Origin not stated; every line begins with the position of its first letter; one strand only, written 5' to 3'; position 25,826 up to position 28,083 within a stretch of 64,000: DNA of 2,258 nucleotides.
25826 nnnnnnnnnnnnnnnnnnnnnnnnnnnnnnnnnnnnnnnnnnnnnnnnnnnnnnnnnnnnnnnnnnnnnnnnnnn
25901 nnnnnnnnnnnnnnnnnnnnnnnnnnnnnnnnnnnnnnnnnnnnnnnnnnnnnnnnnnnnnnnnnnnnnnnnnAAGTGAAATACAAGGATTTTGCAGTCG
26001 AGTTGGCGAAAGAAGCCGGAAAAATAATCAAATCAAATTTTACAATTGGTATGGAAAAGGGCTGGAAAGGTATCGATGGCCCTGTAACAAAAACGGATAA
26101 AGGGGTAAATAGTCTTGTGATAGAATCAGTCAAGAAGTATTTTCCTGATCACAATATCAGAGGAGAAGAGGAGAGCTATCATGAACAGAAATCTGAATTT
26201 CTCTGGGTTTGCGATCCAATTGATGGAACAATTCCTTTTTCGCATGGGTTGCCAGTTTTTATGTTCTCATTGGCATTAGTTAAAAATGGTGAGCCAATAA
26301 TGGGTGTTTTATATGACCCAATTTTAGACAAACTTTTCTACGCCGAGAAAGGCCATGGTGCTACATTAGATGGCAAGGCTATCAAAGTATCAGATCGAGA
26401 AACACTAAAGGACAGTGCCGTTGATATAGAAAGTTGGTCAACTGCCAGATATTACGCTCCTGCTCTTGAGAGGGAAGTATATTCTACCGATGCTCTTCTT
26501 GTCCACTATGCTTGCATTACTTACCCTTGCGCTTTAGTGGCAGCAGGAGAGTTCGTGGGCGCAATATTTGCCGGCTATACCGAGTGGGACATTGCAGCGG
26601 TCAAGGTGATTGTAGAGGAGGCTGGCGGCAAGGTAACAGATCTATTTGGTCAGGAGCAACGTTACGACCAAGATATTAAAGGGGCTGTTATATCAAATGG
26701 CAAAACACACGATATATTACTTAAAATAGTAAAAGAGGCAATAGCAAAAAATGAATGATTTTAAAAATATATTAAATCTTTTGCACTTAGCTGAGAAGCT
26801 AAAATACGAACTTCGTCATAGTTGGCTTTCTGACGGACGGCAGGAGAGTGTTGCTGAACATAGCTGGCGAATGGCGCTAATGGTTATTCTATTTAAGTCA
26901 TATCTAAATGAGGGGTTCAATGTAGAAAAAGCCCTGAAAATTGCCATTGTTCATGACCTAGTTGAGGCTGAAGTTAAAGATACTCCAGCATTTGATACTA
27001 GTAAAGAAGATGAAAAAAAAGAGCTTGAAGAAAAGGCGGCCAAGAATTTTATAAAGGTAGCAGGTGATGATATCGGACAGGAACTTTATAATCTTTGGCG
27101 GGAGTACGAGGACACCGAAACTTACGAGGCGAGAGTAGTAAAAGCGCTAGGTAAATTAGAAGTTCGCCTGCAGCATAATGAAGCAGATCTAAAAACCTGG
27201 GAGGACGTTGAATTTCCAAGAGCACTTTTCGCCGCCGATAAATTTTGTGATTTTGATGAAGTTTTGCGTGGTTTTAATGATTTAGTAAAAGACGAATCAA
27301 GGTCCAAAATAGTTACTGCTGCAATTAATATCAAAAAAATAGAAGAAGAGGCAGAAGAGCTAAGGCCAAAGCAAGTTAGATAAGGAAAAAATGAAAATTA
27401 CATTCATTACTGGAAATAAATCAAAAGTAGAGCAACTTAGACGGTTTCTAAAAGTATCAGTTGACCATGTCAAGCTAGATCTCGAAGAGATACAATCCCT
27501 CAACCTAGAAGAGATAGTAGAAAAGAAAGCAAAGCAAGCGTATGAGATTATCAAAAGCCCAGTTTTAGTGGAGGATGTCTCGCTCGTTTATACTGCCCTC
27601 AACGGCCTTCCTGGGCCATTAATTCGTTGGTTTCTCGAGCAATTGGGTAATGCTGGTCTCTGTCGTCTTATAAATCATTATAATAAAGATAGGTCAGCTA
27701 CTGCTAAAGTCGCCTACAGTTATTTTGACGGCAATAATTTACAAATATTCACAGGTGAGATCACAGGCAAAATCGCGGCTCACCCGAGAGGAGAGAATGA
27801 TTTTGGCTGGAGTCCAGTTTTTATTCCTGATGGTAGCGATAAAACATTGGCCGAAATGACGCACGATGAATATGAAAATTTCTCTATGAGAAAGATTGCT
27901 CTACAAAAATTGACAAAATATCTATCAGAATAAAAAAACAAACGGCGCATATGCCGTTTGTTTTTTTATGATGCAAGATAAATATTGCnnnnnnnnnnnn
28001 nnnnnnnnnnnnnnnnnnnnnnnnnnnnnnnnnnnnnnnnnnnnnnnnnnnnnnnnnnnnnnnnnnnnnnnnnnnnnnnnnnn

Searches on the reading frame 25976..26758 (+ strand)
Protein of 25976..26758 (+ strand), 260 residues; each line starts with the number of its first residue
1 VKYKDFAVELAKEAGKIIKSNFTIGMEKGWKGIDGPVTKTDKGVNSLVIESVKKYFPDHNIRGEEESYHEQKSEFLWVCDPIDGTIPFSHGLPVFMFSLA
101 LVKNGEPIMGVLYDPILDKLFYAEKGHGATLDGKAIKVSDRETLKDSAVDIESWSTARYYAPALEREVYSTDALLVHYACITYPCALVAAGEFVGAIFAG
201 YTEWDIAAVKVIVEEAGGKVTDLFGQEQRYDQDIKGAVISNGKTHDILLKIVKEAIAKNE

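Call 57: search_protein_families(library=pfam, proteins=[window:25976-26758:+], max_evalue=0.001)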
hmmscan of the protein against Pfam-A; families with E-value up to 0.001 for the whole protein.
window:25976-26758:+ (260 aa): 1 family
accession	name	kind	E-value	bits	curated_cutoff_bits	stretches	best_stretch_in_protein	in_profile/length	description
PF00459.30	Inositol_P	-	1.2e-50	173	27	1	5-255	7-269/271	Inositol monophosphatase family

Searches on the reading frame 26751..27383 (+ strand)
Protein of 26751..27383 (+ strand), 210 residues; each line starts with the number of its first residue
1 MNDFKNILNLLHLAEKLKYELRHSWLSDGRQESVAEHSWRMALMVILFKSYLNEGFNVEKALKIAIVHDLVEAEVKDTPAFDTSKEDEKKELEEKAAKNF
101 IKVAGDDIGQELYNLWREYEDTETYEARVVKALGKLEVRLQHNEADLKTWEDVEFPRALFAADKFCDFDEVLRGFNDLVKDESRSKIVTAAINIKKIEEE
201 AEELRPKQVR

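Call 57: search_protein_families(library=pfam, proteins=[window:26751-27383:+], max_evalue=0.001)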
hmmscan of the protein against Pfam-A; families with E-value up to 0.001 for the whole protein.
window:26751-27383:+ (210 aa): 3 families
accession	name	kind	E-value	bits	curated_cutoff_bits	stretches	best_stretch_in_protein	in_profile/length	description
PF13023.12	HD_3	-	3.9e-44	150.9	22.5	1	14-160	1-149/165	HD domain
PF12917.13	YfbR-like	-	2.2e-08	34.4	25.9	1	12-137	4-136/182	5'-deoxynucleotidase YfbR-like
PF01966.28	HD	-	4.2e-06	27.5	22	1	34-100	1-70/116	HD domain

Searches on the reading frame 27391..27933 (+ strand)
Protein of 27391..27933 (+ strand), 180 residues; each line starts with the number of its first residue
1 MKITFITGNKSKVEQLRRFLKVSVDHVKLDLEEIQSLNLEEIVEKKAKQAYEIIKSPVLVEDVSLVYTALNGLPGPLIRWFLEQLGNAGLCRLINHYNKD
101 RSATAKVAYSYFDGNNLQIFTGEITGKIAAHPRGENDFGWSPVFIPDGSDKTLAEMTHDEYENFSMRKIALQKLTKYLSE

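Call 57: search_protein_families(library=pfam, proteins=[window:27391-27933:+], max_evalue=0.001)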
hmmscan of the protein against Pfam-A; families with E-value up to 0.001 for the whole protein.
window:27391-27933:+ (180 aa): 1 family
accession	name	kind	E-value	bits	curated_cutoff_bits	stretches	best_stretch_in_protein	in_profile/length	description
PF01725.21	Ham1p_like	-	2.3e-43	148.7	22.5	1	3-176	1-185/186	Ham1 family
